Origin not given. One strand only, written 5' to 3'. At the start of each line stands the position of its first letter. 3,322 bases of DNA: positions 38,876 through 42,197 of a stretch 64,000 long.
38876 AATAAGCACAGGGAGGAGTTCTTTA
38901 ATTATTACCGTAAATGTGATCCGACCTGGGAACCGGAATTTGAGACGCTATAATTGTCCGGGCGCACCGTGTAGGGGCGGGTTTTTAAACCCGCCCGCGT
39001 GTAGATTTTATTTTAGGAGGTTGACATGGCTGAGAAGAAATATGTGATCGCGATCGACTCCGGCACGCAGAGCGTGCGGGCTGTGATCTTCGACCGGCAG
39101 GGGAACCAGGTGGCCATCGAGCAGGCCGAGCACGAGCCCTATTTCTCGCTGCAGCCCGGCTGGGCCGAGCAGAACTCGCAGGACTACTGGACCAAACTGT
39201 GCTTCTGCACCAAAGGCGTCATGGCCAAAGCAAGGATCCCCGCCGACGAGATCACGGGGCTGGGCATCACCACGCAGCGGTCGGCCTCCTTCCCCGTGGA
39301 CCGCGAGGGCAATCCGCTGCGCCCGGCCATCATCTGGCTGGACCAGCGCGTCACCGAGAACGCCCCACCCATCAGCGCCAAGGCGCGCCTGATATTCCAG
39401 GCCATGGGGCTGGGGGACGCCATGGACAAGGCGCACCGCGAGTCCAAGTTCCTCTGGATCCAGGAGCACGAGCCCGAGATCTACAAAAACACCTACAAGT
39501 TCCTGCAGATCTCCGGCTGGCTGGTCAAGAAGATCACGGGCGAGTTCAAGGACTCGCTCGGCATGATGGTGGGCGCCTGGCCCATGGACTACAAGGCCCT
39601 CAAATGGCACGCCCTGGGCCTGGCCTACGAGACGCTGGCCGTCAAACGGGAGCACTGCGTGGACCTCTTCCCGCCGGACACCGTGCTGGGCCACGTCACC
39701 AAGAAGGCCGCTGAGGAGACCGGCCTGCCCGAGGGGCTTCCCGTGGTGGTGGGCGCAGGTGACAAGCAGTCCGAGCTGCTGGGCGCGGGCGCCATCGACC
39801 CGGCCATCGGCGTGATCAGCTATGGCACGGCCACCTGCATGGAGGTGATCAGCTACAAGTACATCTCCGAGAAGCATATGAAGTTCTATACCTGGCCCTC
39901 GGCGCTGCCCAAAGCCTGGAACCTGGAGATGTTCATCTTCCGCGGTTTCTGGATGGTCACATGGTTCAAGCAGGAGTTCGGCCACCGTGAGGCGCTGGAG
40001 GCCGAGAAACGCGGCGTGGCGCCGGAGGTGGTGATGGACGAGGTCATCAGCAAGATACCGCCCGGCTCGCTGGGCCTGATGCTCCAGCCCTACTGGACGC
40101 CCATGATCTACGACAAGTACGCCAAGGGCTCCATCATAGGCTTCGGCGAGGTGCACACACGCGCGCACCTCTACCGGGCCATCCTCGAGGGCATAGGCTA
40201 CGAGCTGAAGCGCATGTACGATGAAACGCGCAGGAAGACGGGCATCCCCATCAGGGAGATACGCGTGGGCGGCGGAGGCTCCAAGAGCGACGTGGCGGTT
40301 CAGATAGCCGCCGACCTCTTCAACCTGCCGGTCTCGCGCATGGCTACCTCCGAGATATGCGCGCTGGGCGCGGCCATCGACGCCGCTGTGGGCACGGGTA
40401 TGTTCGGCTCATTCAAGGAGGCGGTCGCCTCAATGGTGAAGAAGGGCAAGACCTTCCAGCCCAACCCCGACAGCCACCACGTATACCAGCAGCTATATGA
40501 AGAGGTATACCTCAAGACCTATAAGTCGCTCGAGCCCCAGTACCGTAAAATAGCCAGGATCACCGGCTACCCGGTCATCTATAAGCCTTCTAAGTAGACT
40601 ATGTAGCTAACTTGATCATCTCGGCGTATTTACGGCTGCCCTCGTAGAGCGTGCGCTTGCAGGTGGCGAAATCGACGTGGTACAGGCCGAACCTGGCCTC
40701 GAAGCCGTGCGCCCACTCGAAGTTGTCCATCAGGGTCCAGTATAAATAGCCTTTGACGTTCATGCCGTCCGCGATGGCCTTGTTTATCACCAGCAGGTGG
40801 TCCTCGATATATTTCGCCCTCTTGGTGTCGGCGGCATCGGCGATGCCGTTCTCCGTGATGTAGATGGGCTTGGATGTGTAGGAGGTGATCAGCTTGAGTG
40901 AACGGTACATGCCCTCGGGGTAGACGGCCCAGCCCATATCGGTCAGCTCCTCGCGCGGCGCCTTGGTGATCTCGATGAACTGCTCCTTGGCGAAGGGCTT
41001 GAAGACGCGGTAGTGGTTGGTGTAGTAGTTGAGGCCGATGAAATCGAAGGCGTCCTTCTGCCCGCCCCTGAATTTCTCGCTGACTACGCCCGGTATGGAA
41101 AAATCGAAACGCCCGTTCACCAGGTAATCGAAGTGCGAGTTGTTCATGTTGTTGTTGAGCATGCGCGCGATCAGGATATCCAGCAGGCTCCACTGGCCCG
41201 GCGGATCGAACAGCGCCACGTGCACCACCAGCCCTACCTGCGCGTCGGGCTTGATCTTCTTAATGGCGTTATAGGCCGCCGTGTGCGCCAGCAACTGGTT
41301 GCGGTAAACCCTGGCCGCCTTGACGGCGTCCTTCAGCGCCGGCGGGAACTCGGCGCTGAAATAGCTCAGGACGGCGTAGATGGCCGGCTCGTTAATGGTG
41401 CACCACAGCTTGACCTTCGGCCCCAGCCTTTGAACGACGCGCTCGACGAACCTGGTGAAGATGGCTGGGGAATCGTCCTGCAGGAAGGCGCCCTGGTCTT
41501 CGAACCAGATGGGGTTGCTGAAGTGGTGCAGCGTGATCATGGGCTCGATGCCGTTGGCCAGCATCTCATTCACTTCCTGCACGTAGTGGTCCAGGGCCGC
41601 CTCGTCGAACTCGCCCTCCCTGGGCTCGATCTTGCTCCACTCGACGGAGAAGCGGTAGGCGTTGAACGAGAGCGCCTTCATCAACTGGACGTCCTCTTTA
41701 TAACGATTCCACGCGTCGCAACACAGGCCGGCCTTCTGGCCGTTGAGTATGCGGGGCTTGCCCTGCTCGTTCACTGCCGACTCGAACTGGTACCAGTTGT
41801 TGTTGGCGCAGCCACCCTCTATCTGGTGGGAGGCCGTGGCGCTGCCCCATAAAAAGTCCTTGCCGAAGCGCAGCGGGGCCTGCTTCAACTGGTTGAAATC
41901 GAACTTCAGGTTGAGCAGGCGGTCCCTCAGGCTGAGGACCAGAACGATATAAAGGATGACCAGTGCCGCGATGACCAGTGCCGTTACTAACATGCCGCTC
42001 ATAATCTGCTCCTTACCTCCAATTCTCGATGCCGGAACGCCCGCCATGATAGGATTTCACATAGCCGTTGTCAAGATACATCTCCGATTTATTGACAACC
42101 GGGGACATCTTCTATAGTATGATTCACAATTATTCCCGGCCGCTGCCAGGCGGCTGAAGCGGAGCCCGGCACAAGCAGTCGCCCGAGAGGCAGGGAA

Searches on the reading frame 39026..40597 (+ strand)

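Call 82: search_protein_families(library=pfam, proteins=[window:39026-40597:+], max_evalue=0.00001)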
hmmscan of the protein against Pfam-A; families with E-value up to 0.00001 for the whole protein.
window:39026-40597:+ (523 aa): 2 families
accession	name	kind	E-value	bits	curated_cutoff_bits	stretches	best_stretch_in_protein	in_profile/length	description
PF00370.27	FGGY_N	-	2.9e-48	165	28.8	1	6-253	1-245/245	FGGY family of carbohydrate kinases, N-terminal domain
PF02782.22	FGGY_C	-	2e-29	103.2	27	1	263-455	2-196/198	FGGY family of carbohydrate kinases, C-terminal domain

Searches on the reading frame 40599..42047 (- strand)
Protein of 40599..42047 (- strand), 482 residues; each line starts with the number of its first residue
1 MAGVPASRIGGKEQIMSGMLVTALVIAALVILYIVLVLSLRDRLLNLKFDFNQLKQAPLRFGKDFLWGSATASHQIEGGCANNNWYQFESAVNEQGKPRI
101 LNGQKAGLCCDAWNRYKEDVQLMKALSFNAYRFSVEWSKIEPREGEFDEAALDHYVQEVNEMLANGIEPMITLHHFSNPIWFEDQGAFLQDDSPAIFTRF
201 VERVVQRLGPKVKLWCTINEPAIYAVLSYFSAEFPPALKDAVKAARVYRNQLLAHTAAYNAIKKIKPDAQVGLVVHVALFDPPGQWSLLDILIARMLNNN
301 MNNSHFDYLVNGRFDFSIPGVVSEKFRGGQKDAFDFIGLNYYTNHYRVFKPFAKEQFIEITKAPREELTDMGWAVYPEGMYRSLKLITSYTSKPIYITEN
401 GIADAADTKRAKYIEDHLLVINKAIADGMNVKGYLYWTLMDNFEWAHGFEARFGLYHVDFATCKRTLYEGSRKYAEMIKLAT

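Call 82: search_protein_families(library=pfam, proteins=[window:40599-42047:-], max_evalue=0.00001)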
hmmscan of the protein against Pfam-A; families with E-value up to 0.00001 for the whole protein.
window:40599-42047:- (482 aa): 2 families
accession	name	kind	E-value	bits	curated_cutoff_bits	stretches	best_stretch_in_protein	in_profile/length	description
PF00232.24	Glyco_hydro_1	-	4.5e-100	335.7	22.6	1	60-479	4-449/453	Glycosyl hydrolase family 1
PF02449.21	Glyco_hydro_42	-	6.4e-06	26.2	21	0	115-183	11-77/376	Beta-galactosidase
